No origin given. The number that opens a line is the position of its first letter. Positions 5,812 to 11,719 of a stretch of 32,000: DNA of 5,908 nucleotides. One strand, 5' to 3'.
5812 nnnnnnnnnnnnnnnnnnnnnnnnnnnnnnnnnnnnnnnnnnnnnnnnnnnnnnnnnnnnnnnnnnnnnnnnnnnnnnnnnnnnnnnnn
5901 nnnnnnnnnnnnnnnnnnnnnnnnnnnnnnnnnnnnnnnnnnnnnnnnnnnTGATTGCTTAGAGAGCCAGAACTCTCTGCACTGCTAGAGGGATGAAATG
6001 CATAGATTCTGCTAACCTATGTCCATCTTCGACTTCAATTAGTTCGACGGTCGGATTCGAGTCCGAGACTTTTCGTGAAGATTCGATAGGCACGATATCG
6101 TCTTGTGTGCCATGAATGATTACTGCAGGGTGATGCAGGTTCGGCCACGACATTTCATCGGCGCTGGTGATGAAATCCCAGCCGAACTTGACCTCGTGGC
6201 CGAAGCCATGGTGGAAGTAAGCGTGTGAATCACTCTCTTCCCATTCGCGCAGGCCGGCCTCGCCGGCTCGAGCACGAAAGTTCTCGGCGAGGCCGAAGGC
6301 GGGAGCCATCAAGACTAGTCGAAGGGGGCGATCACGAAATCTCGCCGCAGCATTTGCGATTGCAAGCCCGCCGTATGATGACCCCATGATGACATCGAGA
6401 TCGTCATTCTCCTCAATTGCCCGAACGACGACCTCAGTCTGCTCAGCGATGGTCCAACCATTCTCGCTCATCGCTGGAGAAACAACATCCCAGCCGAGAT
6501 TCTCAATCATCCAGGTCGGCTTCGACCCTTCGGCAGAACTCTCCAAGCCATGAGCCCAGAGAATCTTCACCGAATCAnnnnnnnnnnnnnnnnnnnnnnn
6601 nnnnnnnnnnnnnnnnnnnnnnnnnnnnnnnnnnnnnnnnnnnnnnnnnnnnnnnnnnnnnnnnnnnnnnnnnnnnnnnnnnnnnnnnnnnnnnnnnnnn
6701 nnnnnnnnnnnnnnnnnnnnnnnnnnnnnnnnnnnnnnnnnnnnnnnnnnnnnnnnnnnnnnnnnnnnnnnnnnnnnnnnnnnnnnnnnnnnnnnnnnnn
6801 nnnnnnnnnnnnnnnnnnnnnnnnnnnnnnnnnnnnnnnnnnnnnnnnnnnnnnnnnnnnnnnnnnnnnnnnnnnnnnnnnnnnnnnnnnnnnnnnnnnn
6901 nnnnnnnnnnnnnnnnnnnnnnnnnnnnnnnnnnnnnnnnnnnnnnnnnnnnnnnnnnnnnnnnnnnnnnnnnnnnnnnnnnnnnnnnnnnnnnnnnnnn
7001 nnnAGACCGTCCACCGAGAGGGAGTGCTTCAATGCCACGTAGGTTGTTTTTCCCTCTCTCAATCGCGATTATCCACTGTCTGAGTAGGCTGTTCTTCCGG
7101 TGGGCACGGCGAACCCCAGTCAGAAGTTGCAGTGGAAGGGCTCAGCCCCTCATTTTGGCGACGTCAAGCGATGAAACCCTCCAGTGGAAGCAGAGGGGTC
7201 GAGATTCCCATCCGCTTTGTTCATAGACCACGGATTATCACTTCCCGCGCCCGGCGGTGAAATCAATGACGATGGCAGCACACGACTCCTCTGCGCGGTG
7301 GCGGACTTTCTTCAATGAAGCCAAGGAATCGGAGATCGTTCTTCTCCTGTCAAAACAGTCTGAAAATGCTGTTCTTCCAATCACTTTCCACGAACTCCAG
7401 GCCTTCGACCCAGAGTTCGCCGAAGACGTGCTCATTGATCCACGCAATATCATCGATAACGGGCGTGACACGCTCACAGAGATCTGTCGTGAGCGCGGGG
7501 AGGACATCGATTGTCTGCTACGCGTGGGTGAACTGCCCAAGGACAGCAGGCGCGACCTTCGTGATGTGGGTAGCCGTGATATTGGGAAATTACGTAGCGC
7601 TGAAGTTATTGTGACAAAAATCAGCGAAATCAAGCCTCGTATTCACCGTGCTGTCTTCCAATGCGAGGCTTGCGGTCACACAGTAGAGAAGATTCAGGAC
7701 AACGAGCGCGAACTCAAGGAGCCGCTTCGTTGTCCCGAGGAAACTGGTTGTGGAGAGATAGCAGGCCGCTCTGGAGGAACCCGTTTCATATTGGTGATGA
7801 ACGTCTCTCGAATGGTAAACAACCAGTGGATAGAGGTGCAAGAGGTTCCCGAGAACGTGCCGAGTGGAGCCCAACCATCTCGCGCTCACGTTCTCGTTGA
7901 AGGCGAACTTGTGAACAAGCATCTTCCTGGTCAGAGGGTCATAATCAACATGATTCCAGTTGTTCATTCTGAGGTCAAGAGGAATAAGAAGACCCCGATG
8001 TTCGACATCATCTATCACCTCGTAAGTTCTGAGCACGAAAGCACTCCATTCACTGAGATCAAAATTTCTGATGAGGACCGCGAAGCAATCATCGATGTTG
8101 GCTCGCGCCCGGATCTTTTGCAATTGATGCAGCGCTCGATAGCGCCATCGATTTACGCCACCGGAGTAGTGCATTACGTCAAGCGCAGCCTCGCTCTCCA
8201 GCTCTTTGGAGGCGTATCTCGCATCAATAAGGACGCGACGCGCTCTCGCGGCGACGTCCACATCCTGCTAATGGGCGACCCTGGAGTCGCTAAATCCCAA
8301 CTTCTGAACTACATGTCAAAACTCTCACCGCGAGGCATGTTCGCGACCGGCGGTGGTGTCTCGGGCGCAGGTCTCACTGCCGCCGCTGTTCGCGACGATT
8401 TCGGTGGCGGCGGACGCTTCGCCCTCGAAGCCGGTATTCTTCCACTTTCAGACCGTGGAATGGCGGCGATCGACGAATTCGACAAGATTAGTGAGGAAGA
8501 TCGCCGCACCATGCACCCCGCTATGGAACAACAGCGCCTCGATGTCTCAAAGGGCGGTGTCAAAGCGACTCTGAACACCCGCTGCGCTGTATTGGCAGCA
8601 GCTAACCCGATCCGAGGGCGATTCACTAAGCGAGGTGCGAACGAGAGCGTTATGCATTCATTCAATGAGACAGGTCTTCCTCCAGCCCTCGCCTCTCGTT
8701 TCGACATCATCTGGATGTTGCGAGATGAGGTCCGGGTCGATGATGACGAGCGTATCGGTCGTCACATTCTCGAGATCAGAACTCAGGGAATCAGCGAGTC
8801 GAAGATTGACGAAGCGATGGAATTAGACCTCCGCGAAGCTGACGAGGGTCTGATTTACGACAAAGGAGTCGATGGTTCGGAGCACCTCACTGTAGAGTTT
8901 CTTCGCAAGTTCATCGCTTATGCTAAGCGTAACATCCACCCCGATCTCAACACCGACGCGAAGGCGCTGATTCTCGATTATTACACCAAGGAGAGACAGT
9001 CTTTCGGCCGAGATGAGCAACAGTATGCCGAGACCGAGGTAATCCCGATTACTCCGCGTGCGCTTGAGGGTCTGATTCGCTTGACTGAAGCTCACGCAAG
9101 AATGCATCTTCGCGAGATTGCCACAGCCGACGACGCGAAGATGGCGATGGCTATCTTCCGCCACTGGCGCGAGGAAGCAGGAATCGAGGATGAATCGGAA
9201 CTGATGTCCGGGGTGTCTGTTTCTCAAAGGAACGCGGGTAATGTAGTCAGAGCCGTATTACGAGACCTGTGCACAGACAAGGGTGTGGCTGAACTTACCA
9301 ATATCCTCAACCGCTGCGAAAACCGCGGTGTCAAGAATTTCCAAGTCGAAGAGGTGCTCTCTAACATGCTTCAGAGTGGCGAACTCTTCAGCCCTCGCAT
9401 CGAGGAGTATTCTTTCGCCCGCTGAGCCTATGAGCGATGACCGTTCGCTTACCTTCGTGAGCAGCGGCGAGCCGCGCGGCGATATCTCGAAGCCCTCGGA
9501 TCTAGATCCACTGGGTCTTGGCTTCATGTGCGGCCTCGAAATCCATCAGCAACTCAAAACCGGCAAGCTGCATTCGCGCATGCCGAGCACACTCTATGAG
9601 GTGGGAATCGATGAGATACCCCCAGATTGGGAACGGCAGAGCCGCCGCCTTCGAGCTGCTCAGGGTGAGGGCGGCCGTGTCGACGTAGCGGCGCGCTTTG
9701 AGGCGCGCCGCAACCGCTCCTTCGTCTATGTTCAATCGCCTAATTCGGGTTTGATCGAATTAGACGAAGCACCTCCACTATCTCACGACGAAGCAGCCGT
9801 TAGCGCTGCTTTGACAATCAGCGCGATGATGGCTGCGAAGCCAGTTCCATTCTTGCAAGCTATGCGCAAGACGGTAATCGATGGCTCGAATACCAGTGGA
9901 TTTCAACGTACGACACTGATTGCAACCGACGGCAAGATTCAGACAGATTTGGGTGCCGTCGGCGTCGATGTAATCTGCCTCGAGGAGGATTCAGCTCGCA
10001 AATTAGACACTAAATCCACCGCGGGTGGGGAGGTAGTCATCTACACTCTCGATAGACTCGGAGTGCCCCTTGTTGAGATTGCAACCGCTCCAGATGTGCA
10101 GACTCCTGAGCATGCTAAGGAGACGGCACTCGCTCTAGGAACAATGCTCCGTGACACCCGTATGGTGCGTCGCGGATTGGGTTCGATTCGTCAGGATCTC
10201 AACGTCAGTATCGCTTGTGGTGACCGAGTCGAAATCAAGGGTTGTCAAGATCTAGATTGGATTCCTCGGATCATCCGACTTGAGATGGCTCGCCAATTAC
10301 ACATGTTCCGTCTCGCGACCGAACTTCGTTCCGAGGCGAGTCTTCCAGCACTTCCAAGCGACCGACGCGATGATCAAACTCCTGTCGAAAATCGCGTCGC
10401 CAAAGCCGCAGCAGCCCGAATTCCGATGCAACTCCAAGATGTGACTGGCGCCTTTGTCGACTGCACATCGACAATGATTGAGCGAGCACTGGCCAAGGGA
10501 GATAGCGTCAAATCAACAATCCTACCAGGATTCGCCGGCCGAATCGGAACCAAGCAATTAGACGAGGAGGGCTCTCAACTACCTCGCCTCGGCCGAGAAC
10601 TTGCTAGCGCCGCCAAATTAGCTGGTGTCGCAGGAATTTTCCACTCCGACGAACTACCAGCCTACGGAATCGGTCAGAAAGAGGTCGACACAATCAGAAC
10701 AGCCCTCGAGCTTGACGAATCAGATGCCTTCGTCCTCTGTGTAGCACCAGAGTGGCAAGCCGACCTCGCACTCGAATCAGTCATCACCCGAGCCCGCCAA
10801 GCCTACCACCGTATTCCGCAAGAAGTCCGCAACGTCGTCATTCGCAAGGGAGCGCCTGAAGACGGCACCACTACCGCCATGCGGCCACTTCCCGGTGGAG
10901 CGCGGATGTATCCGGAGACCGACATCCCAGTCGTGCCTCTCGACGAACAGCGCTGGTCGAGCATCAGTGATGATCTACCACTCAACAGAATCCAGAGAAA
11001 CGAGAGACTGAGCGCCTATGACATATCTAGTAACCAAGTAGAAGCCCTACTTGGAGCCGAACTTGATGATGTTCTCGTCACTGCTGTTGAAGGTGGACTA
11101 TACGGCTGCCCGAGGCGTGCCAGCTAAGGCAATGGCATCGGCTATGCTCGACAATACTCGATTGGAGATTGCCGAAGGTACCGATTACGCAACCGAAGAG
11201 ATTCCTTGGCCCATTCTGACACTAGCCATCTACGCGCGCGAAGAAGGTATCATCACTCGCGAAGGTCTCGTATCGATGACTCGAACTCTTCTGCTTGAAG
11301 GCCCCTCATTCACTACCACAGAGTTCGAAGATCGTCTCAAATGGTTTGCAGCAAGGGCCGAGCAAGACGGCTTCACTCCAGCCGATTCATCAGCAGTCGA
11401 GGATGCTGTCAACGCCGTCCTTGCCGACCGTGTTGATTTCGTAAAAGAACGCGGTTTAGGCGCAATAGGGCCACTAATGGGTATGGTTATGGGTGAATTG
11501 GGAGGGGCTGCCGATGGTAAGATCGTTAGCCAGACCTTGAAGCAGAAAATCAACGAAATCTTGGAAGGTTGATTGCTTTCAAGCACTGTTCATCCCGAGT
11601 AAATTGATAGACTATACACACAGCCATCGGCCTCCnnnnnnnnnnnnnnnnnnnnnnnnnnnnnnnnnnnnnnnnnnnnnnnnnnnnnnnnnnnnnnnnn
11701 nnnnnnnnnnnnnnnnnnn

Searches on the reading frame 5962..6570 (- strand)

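Call 8: search_protein_families(library=pfam, proteins=[window:5962-6570:-], max_evalue=0.001)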
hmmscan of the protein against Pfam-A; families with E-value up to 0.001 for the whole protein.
window:5962-6570:- (203 aa): 6 families
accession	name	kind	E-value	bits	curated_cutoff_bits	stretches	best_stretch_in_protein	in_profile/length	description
PF05728.18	UPF0227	-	4.5e-09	36.9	21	1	3-194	2-180/187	Uncharacterised protein family (UPF0227)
PF00561.26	Abhydrolase_1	-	1e-07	32.3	25.8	0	31-96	42-111/245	alpha/beta hydrolase fold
PF12146.15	Hydrolase_4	-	2.4e-07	30.7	27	0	53-102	71-121/239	Serine aminopeptidase, S33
PF03959.19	FSH1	-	6.5e-06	26.4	21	1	35-186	79-201/211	Serine hydrolase (FSH1)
PF12697.13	Abhydrolase_6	-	2.7e-05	25.4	26.3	1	39-185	48-205/217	Alpha/beta hydrolase family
PF00326.27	Peptidase_S9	-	0.00034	20.6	22.6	0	60-168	67-166/213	Prolyl oligopeptidase family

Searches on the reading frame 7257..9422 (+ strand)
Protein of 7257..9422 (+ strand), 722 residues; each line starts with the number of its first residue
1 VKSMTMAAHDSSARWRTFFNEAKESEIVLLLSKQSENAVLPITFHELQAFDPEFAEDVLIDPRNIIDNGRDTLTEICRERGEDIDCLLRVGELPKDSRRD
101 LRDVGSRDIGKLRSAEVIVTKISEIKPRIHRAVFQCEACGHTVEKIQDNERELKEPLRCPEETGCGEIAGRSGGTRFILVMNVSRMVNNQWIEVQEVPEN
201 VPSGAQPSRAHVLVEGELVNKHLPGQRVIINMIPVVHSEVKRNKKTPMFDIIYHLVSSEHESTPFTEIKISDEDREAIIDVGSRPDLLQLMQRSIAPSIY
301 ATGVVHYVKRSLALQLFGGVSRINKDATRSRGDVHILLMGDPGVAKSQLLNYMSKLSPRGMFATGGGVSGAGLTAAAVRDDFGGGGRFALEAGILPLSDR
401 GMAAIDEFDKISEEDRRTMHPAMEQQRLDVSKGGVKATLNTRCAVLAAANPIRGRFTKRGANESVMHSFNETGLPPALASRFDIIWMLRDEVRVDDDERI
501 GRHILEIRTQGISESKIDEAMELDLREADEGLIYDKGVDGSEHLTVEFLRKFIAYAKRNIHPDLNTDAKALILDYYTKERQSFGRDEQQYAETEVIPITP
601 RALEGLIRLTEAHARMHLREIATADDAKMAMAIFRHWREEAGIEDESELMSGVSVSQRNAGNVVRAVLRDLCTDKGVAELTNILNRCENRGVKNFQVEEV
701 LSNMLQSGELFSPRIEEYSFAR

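Call 8: search_protein_families(library=pfam, proteins=[window:7257-9422:+], max_evalue=0.001)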
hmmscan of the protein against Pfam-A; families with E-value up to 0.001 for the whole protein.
window:7257-9422:+ (722 aa): 5 families
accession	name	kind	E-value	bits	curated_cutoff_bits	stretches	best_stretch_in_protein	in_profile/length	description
PF00493.29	MCM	-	2.3e-70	236.7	23.3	1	276-507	3-223/224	MCM P-loop domain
PF17207.9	MCM_OB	-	6.8e-25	87.7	24.8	1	101-231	2-119/126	MCM OB domain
PF17855.7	MCM_lid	-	5e-24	85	27.4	1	547-636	1-85/87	MCM AAA-lid domain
PF01078.27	Mg_chelatase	-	4.9e-06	26.5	20.3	1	384-460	92-167/207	Magnesium chelatase, subunit ChlI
PF07728.20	AAA_5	-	7.4e-05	23.2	22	1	335-453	1-125/139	AAA domain (dynein-related subfamily)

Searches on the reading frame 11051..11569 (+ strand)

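Call 9: search_protein_families(library=pfam, proteins=[window:11051-11569:+], max_evalue=0.001)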
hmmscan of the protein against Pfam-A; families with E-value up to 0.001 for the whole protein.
window:11051-11569:+ (173 aa): 2 families
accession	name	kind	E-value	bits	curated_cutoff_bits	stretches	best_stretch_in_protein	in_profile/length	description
PF02637.23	GatB_Yqey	-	1.9e-09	38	27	1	104-167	81-148/148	GatB domain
PF09424.15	YqeY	-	0.0002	21.9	27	1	117-166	93-142/143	Yqey-like protein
